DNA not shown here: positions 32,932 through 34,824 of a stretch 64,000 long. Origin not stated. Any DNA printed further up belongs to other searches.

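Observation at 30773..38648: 7.8 kb integrative element in tRNA-Pro with P4/PICI-like architecture (int, alpA/xis, primase)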

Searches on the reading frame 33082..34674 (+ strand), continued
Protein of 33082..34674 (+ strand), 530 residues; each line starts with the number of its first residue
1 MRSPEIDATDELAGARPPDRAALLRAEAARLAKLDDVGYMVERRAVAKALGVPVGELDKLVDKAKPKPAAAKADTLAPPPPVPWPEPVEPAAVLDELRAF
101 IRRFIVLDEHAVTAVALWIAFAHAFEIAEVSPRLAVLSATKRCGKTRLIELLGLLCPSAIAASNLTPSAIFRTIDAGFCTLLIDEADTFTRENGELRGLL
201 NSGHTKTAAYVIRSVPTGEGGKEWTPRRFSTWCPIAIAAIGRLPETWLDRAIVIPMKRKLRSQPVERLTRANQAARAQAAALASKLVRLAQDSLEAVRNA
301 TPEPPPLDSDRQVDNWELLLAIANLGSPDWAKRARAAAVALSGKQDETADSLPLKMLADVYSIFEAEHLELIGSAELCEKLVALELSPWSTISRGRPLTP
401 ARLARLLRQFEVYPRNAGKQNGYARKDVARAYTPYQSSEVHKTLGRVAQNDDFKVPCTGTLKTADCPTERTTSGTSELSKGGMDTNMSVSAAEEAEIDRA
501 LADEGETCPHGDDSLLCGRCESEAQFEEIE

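Call 23: find_encoding_contigs(protein=P0125, flank=10000, max_places=6)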
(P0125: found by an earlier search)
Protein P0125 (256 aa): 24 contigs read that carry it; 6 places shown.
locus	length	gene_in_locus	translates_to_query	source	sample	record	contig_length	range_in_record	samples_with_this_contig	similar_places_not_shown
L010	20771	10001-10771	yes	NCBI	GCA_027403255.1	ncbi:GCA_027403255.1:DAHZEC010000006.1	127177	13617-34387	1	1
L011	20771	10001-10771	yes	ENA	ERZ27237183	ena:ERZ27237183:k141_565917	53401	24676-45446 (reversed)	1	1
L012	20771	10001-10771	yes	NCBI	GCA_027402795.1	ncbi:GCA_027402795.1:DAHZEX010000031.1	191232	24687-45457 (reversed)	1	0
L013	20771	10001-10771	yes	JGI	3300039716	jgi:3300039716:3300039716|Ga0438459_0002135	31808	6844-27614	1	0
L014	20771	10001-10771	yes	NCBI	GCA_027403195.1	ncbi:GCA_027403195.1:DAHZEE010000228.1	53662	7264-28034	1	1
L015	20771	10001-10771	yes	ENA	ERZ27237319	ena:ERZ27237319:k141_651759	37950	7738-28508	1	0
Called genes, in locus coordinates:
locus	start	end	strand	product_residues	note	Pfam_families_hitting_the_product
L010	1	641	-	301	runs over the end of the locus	PF01545:Cation_efflux, PF16916:ZT_dimer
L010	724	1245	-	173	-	PF00156:Pribosyltran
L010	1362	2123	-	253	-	PF23473:LysM3_LYK4_5 (weak), PF01476:LysM, PF01551:Peptidase_M23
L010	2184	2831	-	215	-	PF01135:PCMT, PF13847:Methyltransf_31, PF08241:Methyltransf_11 (weak), PF13649:Methyltransf_25 (weak)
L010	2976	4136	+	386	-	PF00355:Rieske, PF00848:Ring_hydroxyl_A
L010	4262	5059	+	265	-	PF00561:Abhydrolase_1, PF12697:Abhydrolase_6, PF12146:Hydrolase_4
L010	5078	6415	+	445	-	PF00296:Bac_luciferase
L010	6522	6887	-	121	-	-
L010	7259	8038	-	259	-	PF00756:Esterase (weak), PF00561:Abhydrolase_1, PF12146:Hydrolase_4, PF12697:Abhydrolase_6, PF07819:PGAP1 (weak)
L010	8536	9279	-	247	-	PF00106:adh_short, PF08659:KR, PF13561:adh_short_C2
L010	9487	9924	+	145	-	-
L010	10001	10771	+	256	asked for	PF03309:Pan_kinase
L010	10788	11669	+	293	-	PF00753:Lactamase_B, PF19583:ODP, PF23023:Anti-Pycsar_Apyc1 (weak), PF17778:WHD_BLACT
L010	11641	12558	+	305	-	PF13180:PDZ_2, PF17820:PDZ_6 (faint)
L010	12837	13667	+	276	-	PF02548:Pantoate_transf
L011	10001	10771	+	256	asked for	PF03309:Pan_kinase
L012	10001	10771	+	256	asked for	PF03309:Pan_kinase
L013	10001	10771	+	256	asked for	PF03309:Pan_kinase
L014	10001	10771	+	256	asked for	PF03309:Pan_kinase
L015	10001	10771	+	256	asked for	PF03309:Pan_kinase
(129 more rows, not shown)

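Call 27: find_related_loci(query=window:33082-34674:+, collection=viral_contigs, flank=10000)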
Query window:33082-34674:+ (530 aa) in viral_contigs; peptide patterns used: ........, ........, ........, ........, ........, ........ (x = any residue, [..] = any of these).
1 stretches matched a pattern, but none encodes a relative of the query by tblastn (E <= 1e-3).

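Call 28: search_dna_similar(query=window:33082-34674:+, collection=phages, mode=protein, max_rows=25)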
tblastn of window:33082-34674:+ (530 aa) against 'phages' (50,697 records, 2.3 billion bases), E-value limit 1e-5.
Records with a match: 1; places in all: 1; records where one place covers at least 80% of the query: 0.
Best place of each record, by identity: <60% 1.
By first word of the organism name: Pseudomonas 1.
By host as written in the record: Pseudomonas aeruginosa 1.
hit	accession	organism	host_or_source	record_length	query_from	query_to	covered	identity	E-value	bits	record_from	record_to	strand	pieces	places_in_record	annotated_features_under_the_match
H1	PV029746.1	Pseudomonas phage Phipami28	Pseudomonas aeruginosa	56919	94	439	65%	36.9%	6e-49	187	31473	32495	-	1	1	hypothetical protein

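Call 29: search_dna_similar(query=window:33082-34674:+, collection=plasmids, mode=protein, max_rows=30)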
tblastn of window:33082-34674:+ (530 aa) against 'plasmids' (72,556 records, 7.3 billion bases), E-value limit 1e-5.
Records with a match: 3; places in all: 3; records where one place covers at least 80% of the query: 0.
Best place of each record, by identity: <60% 3.
By first word of the organism name: Streptomyces 2; Nonomuraea 1.
By predicted mobility (MOB-suite, as given by PLSDB): non-mobilizable 3.
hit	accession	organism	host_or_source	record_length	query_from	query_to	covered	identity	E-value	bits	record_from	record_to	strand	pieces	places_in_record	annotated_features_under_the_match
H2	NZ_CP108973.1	Streptomyces longwoodensis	-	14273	94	392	56%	34.4%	3e-28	127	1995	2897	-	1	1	DUF3631 domain-containing protein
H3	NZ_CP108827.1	Streptomyces sp. NBC_00859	-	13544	94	393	57%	33.9%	9e-27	122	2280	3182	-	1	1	DUF3631 domain-containing protein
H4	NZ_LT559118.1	Nonomuraea gerenzanensis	-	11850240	94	390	56%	31.4%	8e-24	113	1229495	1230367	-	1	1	none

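Call 30: search_solved_structures(query=window:33082-34674:+, max_evalue=1)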
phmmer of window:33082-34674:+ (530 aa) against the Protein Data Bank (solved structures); distinct sequences matched with E-value up to 1: 1.
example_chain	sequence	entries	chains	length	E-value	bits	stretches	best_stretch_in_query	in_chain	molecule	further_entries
2l3j_A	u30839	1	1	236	0.51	12.6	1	63-119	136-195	Double-stranded RNA-specific editase 1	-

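Call 33: search_protein_families(library=padloc, proteins=[window:33082-34674:+], max_evalue=0.01)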
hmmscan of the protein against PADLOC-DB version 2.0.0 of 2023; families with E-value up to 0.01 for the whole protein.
window:33082-34674:+ (530 aa): 0 families

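Call 36: find_related_loci(query=A1, collection=genome_contigs, flank=10000)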
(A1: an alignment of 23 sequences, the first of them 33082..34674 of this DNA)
Query A1 (530 aa) in genome_contigs; peptide patterns used: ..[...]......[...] (x = any residue, [..] = any of these).
139 stretches matched a pattern; 138 encode a relative of the query (tblastn E <= 1e-3); the best 80 are kept; 80 distinct loci.
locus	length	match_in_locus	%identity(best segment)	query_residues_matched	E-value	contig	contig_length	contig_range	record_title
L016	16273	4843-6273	60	29-496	3e-144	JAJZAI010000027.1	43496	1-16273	MAG: Deltaproteobacteria bacterium isolate FK5.bin90 NODE_862_length_43496_cov_2.255021, whole genome shotgun sequence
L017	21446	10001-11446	51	24-493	4e-137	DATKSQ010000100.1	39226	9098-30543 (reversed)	MAG TPA_asm: Candidatus Binataceae bacterium isolate SMAG_U14058 k141_673983, whole genome shotgun sequence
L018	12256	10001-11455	43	26-499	5e-105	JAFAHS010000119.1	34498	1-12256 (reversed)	MAG: Deltaproteobacteria bacterium isolate CP_BE_BS_27 BE_BS_k147_8556416, whole genome shotgun sequence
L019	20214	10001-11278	43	25-451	4e-94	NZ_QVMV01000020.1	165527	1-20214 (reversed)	Wenzhouxiangella sp. 15190 178, whole genome shotgun sequence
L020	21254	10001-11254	41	6-435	4e-86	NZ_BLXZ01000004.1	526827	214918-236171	Geomonas limicola strain Red745 sequence04, whole genome shotgun sequence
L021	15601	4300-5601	39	30-471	3e-86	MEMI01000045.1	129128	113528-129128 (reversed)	MAG: Alphaproteobacteria bacterium RIFCSPHIGHO2_02_FULL_46_13 rifcsphigho2_02_scaffold_684, whole genome shotgun sequenc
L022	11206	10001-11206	40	30-438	9e-85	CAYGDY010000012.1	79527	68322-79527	MAG TPA_asm: uncultured Pseudobdellovibrionaceae bacterium isolate ERP113451_co1_43 genome assembly, contig: NODE_187_le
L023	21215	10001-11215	41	24-435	2e-84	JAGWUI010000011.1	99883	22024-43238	MAG: Gammaproteobacteria bacterium isolate REEB393 contig-150_128, whole genome shotgun sequence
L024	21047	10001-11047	44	81-435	5e-84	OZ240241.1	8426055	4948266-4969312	MAG: Candidatus Latescibacterota bacterium isolate 5029ecf2-d60f-4a19-a35b-269815a0a5cf genome assembly, chromosome: 1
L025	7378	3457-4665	41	29-435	6e-84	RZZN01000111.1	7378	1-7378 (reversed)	MAG: Gammaproteobacteria bacterium isolate INTA.AUR.070 contig-100_5233, whole genome shotgun sequence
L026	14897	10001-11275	40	24-455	2e-83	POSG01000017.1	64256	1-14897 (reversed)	MAG: Geobacter sp. isolate GAC1 CM3_1000570, whole genome shotgun sequence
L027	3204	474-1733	38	5-438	2e-84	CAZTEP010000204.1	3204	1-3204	MAG TPA_asm: uncultured Anaerolineaceae bacterium isolate binchicken_co45_326 genome assembly, contig: NODE_66822_length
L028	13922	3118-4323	39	30-439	6e-83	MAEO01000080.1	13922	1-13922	MAG: Smithella sp. M82 Smithella_M82_scaffold_141, whole genome shotgun sequence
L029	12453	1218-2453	40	20-439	4e-83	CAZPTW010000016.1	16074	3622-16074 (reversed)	MAG TPA_asm: uncultured Smithella sp. isolate binchicken_co265_149 genome assembly, contig: NODE_5777_length_16074_cov_4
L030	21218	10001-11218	39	26-438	3e-83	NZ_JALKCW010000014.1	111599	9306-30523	Hydrosulfovibrio ferrireducens strain CB1MN k141_4, whole genome shotgun sequence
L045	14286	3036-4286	41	60-466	9e-80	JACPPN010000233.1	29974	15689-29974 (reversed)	MAG: Acidobacteria bacterium isolate NC_groundwater_628_Ag_B-0.1um_65_34 B_1_S1_Biohub_coassembly_k141_3067956, whole ge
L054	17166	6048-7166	39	30-415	2e-78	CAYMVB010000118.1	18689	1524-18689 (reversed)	MAG TPA_asm: uncultured Desulfobacteraceae bacterium isolate SRP067234_co1_71 genome assembly, contig: k99_289964, whole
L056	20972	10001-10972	46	81-412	2e-77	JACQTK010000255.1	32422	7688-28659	MAG: Acidobacteria bacterium isolate NC_groundwater_1409_Ag_S-0.65um_68_39 S_p65_S5_coassembly_k141_4289951, whole genom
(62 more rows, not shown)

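Call 37: find_related_loci(query=A1, collection=viral_contigs, flank=10000)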
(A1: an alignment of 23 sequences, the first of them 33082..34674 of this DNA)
Query A1 (530 aa) in viral_contigs; peptide patterns used: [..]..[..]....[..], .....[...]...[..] (x = any residue, [..] = any of these).
69 stretches matched a pattern; 35 encode a relative of the query (tblastn E <= 1e-3); 35 distinct loci.
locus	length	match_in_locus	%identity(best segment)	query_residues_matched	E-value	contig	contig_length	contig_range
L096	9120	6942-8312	39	30-497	4e-87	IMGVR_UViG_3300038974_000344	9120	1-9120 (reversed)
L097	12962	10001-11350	36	31-483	1e-81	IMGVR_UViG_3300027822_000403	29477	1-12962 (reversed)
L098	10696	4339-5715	38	27-471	2e-77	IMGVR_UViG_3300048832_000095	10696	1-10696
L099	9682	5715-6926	35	30-438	2e-69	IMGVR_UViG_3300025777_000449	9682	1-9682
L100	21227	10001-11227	36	44-451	2e-68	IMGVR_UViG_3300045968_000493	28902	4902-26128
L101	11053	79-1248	37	83-466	7e-67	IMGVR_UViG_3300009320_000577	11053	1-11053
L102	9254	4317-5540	33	27-440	9e-62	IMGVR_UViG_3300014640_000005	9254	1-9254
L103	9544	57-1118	40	81-435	5e-61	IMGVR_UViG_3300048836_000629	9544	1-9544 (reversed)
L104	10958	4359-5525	32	43-438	2e-57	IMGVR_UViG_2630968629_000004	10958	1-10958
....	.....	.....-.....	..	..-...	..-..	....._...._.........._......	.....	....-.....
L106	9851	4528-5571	34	86-437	5e-57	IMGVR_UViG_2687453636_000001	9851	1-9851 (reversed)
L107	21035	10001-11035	36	63-417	4e-57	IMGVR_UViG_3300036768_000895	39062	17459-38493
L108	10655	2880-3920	37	91-439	5e-56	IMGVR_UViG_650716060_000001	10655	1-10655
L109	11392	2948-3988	37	91-439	9e-56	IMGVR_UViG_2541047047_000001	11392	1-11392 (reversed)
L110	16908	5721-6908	33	62-486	1e-55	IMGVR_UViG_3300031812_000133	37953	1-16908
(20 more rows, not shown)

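Call 43: search_protein_families(library=pfam, alignment_id=A2, max_evalue=0.001)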
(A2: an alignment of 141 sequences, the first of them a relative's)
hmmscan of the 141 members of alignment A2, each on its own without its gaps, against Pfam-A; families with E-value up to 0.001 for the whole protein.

A. member 1, L002:2602-4173:- (523 aa): 2 families
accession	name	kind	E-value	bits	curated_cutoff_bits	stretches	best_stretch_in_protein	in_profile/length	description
PF00589.27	Phage_integrase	-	6e-23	81.9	27.1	1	322-501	6-169/172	Phage integrase family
PF14659.12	Phage_int_SAM_3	-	9.9e-11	42.1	22.6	1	206-258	2-54/58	Phage integrase, N-terminal SAM-like domain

B. families by the number of members that match (of 141 scanned): 65 families (the first 25 are shown)
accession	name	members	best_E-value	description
PF00589.27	Phage_integrase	13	2.5e-35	Phage integrase family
PF12307.13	DUF3631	12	7e-61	Protein of unknown function (DUF3631)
PF12728.13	HTH_17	7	8e-13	Helix-turn-helix domain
PF13356.12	Arm-DNA-bind_3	5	1.2e-26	Arm DNA-binding domain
PF14659.12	Phage_int_SAM_3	5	9.9e-11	Phage integrase, N-terminal SAM-like domain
PF18563.6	TubC_N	5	1.9e-06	TubC N-terminal docking domain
PF22022.2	Phage_int_M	4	3.9e-34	Phage integrase central domain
PF05065.19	Phage_capsid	3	2e-33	Phage capsid family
PF13362.12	Toprim_3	3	5.3e-14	Toprim domain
PF24624.1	Int_N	3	2.6e-05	Phage integrase, N-terminal domain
PF12965.13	DUF3854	2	6.2e-10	Domain of unknown function (DUF3854)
PF13662.12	Toprim_4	2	4.1e-07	Toprim domain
PF05119.17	Terminase_4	2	3.3e-06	Phage terminase, small subunit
PF00515.34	TPR_1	1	1.8e-97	Tetratricopeptide repeat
PF13181.12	TPR_8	1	1.3e-81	Tetratricopeptide repeat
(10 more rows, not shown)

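Call 44: search_protein_families(library=phrogs, alignment_id=A2, max_evalue=0.0001)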
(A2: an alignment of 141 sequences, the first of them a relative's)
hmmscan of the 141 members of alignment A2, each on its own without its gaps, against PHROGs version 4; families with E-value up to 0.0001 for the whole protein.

A. member 1, L002:2602-4173:- (523 aa): 5 families
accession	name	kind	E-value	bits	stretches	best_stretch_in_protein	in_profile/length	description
phrog_1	-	integration and excision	6.4e-67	228.2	1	151-516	121-451/611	integrase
phrog_216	-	integration and excision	7.8e-23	82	1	288-515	25-239/301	integrase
phrog_7685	-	integration and excision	1.4e-09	38.9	1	433-513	157-236/240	integrase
phrog_23783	-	integration and excision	2.1e-07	32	1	163-310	23-156/162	integrase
phrog_26960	-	unknown function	2.5e-07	32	1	140-256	5-121/146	-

B. families by the number of members that match (of 141 scanned): 111 families (the first 25 are shown)
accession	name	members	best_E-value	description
phrog_1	-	13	6.4e-67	integrase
phrog_216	-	13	1.9e-40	integrase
phrog_7685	-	8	1.4e-13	integrase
phrog_7269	-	8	2.4e-10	integrase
phrog_35951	-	7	3.6e-14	-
phrog_66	-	6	4.7e-08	excisionase and transcriptional regulator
phrog_23271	-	4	1e-06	-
phrog_2249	-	3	6.8e-78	DNA primase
phrog_35358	-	3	4.5e-57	DNA primase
phrog_3423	-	3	4.8e-48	-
phrog_10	-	3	1e-35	major head protein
phrog_4913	-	3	1.2e-29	replication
phrog_510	-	3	2e-26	DNA primase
phrog_25777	-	3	4e-18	DNA primase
phrog_617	-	3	9e-17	major head protein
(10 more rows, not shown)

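Call 54: find_encoding_contigs(protein=P0022, flank=10000, max_places=3)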
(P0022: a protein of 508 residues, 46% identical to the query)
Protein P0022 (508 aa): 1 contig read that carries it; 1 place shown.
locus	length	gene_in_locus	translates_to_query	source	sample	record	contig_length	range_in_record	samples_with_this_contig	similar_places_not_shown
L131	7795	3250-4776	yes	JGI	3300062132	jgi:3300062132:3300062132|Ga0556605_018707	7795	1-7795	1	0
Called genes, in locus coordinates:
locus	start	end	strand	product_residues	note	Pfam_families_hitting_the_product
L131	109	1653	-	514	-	PF00589:Phage_integrase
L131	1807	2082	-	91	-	-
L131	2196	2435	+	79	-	PF12728:HTH_17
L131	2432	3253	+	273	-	PF23639:DUF7146, PF13155:Toprim_2 (weak), PF13362:Toprim_3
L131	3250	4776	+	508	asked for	PF12307:DUF3631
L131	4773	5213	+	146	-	PF18563:TubC_N (weak)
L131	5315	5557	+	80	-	-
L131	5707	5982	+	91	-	-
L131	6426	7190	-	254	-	PF21321:HTH_66, PF04255:DUF433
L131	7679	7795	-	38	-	?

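Call 55: find_encoding_contigs(protein=P0019, flank=10000, max_places=3)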
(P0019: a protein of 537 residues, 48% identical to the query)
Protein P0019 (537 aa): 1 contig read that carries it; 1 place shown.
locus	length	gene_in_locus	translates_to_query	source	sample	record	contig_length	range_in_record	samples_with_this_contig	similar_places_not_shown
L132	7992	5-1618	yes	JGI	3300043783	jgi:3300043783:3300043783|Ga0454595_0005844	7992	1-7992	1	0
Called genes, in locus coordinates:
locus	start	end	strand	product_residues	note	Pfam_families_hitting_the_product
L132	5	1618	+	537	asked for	PF12307:DUF3631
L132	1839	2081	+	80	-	-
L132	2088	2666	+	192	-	PF01381:HTH_3 (weak)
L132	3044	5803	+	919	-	PF01555:N6_N4_Mtase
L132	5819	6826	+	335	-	-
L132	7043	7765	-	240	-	PF00665:rve, PF13683:rve_3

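Call 56: find_encoding_contigs(protein=P0016, flank=10000, max_places=3)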
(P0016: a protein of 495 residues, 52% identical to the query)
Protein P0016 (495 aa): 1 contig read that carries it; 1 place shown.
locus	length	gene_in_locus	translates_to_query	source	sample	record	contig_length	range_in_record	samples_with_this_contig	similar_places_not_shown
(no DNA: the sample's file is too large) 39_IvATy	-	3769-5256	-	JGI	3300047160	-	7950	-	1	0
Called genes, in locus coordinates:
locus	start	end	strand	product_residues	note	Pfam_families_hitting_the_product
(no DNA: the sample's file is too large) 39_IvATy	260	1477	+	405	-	PF13356:Arm-DNA-bind_3, PF22022:Phage_int_M, PF00589:Phage_integrase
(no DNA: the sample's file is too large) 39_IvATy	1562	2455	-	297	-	-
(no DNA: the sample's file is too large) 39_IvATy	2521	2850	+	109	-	PF05930:Phage_AlpA (weak)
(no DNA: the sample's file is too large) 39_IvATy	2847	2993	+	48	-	-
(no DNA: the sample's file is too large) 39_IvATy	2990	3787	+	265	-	PF09250:Prim-Pol, PF08708:PriCT_1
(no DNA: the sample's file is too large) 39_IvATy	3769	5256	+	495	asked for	PF12307:DUF3631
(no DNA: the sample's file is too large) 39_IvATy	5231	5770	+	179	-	PF18563:TubC_N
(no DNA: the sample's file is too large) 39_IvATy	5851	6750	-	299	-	-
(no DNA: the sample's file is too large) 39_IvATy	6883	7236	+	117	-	-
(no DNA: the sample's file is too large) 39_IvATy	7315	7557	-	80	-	-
